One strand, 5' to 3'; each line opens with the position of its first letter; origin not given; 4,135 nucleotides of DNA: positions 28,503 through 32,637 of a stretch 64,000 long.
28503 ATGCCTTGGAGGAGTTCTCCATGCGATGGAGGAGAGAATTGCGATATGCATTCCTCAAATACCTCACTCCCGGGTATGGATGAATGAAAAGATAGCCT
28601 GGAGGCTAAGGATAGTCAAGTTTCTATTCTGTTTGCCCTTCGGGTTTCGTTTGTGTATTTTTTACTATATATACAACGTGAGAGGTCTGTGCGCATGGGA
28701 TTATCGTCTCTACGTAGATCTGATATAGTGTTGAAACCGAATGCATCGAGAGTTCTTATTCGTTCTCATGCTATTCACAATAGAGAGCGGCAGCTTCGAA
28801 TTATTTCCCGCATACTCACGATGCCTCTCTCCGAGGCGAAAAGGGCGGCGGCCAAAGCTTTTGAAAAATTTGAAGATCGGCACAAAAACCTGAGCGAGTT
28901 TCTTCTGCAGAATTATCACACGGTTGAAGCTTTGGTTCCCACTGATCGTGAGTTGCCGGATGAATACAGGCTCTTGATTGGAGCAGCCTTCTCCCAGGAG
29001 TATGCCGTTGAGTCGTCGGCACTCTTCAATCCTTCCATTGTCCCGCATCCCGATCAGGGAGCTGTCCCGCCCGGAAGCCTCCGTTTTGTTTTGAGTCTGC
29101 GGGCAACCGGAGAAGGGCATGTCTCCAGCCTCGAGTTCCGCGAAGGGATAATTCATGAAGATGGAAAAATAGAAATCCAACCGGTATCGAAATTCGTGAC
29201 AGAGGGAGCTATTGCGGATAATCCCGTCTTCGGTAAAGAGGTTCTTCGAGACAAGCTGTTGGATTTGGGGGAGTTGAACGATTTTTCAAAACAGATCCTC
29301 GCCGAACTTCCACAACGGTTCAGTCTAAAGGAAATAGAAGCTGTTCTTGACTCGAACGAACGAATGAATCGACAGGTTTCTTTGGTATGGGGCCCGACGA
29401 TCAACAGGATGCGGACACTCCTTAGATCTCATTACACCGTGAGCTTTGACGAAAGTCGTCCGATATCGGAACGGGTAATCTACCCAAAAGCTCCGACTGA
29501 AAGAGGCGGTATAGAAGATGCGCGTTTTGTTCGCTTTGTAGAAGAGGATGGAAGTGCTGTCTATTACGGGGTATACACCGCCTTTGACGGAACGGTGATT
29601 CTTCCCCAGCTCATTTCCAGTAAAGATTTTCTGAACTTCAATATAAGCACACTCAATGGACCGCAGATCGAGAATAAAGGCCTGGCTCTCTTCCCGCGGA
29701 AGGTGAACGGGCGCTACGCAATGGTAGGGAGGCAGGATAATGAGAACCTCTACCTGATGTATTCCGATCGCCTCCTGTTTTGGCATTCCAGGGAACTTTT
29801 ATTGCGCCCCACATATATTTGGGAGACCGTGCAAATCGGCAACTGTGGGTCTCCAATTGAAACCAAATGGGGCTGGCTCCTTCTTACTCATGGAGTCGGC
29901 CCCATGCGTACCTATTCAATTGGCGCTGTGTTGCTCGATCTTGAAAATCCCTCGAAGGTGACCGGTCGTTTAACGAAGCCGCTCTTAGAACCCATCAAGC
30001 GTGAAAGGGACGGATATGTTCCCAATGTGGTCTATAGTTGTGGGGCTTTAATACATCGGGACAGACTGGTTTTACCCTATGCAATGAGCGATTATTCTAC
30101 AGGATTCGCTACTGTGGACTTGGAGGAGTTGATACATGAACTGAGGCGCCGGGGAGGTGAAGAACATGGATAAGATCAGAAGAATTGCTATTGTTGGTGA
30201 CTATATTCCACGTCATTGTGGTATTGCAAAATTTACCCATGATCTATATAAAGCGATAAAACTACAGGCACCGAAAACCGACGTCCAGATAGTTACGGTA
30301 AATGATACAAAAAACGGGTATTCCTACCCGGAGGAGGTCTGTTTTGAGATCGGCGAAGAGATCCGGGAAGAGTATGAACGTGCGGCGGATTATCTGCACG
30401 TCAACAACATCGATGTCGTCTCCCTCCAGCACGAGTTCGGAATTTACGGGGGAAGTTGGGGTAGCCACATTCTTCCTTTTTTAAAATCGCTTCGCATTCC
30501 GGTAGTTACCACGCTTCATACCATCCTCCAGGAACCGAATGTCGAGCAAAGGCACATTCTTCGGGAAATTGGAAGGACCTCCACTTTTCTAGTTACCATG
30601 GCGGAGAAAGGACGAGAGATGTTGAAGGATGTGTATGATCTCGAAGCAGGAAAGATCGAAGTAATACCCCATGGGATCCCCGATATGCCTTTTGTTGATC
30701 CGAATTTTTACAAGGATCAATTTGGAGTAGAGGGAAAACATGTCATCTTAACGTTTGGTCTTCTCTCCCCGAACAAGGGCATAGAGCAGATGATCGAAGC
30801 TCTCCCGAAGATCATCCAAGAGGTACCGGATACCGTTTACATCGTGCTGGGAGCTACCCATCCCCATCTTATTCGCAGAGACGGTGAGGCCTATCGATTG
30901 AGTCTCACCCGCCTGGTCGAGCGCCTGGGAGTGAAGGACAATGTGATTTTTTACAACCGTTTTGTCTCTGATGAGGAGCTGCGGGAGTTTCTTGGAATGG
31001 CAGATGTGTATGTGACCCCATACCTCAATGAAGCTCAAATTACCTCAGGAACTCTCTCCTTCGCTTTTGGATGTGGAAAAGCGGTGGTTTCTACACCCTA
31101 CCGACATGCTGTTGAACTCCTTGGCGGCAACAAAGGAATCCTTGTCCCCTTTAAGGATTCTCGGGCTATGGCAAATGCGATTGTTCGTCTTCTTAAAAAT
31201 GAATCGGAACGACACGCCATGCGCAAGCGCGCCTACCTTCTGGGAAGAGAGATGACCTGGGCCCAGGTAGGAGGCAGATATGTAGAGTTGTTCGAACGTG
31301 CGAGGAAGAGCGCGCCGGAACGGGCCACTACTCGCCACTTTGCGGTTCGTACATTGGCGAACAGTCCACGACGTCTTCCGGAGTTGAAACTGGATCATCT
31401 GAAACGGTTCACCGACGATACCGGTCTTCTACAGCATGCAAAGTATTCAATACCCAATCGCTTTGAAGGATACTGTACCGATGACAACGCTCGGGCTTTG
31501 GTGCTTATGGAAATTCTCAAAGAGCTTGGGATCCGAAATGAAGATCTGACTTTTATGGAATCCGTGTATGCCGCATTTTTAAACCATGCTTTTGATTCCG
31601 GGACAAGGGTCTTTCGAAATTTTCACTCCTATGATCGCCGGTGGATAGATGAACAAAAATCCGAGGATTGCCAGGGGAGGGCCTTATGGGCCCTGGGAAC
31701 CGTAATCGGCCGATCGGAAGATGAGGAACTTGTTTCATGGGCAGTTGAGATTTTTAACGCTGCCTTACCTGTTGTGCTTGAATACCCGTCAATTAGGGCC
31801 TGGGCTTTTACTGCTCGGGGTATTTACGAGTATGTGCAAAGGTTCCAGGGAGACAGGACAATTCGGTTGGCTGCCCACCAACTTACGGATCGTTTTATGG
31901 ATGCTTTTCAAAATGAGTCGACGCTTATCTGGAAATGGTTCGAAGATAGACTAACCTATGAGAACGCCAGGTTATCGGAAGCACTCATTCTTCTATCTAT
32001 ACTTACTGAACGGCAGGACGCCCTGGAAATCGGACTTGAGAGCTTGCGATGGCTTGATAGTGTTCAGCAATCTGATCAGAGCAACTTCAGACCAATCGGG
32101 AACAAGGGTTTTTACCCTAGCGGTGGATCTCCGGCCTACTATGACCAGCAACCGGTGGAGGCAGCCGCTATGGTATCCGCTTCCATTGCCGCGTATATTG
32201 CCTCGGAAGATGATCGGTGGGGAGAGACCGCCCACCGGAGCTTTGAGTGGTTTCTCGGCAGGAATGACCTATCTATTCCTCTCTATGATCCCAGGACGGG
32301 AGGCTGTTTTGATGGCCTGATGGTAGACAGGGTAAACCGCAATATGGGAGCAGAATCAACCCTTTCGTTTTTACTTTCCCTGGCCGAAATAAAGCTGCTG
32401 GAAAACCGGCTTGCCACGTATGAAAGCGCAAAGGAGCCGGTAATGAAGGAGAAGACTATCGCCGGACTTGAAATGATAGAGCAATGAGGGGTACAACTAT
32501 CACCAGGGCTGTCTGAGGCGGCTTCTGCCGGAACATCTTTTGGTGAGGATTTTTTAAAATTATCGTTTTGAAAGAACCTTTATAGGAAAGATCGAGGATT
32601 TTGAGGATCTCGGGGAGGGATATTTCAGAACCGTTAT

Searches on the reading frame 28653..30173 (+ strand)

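Call 30: search_protein_families(library=ncbifam, proteins=[window:28653-30173:+], max_evalue=1e-10)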
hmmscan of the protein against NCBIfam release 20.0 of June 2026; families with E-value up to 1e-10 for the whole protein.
window:28653-30173:+ (506 aa): 2 families
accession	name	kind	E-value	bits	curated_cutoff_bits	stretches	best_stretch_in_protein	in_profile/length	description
NF052550.1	BManbPhaseBMBP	equivalog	4.6e-43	147.7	450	1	272-493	75-294/296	beta-1,2-mannobiose phosphorylase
NF050092.1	BtaManbiosPhlase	equivalog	1.9e-40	138.8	550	1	273-497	125-350/351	BtaManbiosPhlase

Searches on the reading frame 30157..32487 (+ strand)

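Call 30: search_protein_families(library=ncbifam, proteins=[window:30157-32487:+], max_evalue=1e-10)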
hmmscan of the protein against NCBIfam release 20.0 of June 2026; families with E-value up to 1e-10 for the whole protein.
window:30157-32487:+ (776 aa): 4 families
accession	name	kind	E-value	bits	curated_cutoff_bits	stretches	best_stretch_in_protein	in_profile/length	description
NF041876.1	EPS_EpsE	equivalog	4.3e-14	52.6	400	1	119-358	143-371/389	exopolysaccharide biosynthesis GT4 family glycosyltransferase EpsE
TIGR03449.1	mycothiol_MshA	equivalog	2.7e-13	49.6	462.5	1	137-382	160-403/406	D-inositol-3-phosphate glycosyltransferase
TIGR04063.1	stp3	hypoth_equivalog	2.1e-11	43.3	442.05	1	162-382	177-395/397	TIGR04063 family PEP-CTERM/XrtA system glycosyltransferase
TIGR04047.1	MSMEG_0565_glyc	hypoth_equivalog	8.9e-11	41.5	259.85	0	148-380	145-372/373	MSMEG_0565 family glycosyltransferase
